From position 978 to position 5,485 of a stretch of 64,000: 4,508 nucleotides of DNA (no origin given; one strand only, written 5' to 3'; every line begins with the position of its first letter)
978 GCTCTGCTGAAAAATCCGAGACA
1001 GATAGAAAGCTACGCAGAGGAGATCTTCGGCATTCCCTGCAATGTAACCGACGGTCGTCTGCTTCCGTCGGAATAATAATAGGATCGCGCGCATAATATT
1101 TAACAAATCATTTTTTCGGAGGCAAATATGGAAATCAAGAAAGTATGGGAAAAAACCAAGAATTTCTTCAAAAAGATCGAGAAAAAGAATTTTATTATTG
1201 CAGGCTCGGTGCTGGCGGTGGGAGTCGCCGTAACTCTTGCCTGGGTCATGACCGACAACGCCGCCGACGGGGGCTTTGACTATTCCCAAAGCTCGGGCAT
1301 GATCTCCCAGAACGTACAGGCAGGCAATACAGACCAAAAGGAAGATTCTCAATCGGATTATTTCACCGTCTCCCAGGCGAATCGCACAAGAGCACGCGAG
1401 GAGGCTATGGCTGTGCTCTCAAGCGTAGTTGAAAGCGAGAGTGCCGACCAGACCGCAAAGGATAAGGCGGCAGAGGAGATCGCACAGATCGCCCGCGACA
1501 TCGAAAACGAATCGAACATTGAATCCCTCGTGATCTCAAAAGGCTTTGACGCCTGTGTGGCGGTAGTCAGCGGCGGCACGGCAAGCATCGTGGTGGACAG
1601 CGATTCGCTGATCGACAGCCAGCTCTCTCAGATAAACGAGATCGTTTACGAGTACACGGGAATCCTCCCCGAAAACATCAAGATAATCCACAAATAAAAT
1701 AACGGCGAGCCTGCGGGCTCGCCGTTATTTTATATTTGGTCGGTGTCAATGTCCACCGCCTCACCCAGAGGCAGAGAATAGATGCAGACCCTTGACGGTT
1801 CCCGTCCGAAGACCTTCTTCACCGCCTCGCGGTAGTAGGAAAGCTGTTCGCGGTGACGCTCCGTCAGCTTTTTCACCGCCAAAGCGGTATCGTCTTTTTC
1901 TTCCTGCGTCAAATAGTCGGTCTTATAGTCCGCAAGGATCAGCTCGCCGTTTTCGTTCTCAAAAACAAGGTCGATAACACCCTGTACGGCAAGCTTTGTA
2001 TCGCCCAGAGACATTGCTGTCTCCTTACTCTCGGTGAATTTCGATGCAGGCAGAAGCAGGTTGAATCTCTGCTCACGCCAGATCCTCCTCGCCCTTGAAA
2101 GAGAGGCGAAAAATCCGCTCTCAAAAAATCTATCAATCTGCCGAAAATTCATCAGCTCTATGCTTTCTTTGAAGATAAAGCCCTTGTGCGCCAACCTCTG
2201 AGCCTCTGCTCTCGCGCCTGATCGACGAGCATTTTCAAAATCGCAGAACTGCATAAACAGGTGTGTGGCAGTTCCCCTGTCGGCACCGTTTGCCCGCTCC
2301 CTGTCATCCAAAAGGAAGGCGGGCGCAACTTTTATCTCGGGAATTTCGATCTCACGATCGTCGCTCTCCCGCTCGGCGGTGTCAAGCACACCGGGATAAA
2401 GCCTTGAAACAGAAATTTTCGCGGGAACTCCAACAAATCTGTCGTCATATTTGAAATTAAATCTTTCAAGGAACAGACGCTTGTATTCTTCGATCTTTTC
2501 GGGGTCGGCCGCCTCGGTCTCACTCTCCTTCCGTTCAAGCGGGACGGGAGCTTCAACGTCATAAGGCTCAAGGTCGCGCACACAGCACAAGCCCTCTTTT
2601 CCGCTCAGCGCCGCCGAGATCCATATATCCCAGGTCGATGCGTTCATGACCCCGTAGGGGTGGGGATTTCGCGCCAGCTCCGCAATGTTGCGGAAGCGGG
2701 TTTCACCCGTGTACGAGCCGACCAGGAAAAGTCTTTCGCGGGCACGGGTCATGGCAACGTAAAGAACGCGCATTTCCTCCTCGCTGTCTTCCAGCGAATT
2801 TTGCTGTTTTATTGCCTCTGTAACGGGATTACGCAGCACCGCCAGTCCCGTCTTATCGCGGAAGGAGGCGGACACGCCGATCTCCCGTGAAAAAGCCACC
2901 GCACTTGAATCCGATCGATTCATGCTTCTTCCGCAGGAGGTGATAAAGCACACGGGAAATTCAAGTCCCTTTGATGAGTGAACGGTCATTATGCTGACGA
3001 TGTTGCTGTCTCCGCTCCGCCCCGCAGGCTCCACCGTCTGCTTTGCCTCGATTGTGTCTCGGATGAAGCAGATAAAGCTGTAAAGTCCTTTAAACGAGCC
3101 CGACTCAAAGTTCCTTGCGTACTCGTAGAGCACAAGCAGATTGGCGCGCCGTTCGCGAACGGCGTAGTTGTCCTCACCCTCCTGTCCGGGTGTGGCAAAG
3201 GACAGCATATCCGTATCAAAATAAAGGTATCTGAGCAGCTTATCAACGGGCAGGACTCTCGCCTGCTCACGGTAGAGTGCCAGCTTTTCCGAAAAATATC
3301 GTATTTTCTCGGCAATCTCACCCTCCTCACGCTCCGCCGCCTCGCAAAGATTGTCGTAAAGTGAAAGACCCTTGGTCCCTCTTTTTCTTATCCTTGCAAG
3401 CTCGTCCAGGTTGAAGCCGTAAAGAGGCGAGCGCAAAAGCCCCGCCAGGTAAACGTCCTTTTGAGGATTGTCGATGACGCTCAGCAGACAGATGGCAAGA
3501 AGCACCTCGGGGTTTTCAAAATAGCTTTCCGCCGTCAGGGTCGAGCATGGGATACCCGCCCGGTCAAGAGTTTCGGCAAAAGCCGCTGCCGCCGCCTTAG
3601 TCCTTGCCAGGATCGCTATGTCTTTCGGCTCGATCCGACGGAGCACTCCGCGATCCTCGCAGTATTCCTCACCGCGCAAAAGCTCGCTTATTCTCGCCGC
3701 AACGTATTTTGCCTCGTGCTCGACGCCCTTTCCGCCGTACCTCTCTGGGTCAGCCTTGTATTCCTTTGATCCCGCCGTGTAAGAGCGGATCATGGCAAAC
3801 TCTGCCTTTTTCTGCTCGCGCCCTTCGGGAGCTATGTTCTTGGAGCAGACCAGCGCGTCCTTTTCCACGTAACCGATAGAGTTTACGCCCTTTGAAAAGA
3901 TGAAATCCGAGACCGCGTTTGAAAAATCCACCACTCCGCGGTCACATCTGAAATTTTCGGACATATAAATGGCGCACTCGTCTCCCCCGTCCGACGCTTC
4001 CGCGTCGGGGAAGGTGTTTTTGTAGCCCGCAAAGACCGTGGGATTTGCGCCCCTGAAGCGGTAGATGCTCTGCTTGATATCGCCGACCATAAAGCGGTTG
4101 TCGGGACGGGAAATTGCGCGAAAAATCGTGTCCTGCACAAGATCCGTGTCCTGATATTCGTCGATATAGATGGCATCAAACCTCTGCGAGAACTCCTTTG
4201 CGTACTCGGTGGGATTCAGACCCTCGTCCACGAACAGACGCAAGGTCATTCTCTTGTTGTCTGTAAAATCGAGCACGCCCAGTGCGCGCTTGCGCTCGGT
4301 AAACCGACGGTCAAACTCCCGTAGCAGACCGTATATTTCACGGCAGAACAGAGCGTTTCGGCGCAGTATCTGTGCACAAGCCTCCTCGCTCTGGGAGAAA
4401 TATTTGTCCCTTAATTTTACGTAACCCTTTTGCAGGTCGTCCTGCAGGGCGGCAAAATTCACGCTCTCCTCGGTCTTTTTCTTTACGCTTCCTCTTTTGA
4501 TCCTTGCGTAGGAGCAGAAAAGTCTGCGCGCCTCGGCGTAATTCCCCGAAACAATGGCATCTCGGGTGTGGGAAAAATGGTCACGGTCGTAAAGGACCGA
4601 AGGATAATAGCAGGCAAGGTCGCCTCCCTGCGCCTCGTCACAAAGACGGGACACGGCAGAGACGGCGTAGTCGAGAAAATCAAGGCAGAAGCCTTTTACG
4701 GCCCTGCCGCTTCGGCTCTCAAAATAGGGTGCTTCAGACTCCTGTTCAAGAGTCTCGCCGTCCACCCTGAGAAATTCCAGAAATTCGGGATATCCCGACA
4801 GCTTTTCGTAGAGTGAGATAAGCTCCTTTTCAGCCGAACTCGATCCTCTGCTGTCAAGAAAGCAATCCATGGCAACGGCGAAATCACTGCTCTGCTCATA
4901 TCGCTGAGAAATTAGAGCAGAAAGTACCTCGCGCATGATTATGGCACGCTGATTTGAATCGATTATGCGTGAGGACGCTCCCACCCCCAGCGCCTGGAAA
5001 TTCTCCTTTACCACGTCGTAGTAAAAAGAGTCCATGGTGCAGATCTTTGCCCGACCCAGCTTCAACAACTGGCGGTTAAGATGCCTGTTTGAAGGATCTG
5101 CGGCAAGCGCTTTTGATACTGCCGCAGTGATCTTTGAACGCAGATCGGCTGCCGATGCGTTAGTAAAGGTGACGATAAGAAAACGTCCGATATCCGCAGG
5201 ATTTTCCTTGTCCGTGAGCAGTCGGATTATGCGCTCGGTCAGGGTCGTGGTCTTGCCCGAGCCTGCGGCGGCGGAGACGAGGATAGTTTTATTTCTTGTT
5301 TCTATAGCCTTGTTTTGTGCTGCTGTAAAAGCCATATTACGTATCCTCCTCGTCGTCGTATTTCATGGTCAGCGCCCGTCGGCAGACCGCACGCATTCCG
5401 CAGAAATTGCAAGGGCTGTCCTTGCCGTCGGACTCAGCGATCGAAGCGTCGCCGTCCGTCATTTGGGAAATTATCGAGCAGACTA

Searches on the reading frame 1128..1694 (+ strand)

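Call 81: search_protein_families(library=pfam, proteins=[window:1128-1694:+], max_evalue=0.0001)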
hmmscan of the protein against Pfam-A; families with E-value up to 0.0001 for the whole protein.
window:1128-1694:+ (189 aa): 1 family
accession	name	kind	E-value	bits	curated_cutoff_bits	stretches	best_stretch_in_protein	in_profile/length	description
PF12685.13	SpoIIIAH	-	2.4e-28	99.8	30.6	1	19-186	1-191/191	SpoIIIAH-like protein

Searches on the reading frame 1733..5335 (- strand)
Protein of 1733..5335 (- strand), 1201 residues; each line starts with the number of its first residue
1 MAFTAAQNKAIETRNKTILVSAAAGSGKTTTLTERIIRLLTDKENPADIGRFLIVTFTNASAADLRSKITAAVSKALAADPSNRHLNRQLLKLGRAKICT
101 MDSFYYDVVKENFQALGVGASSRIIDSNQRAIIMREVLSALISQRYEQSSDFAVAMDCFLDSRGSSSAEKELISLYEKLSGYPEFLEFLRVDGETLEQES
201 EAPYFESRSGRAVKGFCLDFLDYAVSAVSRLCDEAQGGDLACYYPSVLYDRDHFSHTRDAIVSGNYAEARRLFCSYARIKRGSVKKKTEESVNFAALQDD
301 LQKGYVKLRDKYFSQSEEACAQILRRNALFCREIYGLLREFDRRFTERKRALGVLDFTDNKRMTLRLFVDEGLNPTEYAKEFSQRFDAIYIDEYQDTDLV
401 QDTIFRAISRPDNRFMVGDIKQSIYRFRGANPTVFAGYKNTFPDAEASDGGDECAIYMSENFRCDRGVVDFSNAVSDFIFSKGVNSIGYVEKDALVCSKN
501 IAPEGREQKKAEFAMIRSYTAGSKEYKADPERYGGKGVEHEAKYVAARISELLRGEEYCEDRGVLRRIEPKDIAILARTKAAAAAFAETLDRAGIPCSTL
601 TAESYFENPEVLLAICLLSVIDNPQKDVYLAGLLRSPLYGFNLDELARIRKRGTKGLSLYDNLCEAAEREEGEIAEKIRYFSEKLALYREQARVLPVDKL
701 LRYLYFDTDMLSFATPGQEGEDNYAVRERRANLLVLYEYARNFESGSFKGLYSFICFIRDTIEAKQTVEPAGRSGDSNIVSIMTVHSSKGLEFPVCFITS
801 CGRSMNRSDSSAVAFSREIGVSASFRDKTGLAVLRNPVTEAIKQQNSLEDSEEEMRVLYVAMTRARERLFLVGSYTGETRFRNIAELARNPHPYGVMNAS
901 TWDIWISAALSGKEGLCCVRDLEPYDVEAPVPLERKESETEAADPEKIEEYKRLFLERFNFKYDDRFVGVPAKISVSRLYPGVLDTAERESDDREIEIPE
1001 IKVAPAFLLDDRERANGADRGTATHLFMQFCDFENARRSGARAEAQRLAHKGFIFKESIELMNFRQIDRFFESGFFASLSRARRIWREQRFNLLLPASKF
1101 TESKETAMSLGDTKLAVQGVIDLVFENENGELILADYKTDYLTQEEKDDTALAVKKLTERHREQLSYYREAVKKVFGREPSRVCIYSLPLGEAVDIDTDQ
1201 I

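Call 49: search_protein_families(library=pfam, proteins=[window:1733-5335:-], max_evalue=0.00001)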
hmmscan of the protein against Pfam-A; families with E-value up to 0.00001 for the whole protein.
window:1733-5335:- (1201 aa): 5 families
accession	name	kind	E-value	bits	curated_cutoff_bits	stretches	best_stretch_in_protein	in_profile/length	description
PF00580.27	UvrD-helicase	-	2e-46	159.3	23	1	5-443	3-271/271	UvrD/REP helicase N-terminal domain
PF13361.12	UvrD_C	-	5.7e-31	108.6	25.6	1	458-871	3-345/350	UvrD-like helicase C-terminal domain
PF13245.12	AAA_19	-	1.7e-15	57.8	25.1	1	7-428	1-134/134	AAA domain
PF13538.12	UvrD_C_2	-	3.6e-09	36.8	27.4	0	851-872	31-52/52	UvrD-like helicase C-terminal domain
PF01443.25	Viral_helicase1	-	2.6e-07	31.1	21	0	18-38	1-21/228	Viral superfamily 1 RNA helicase core domain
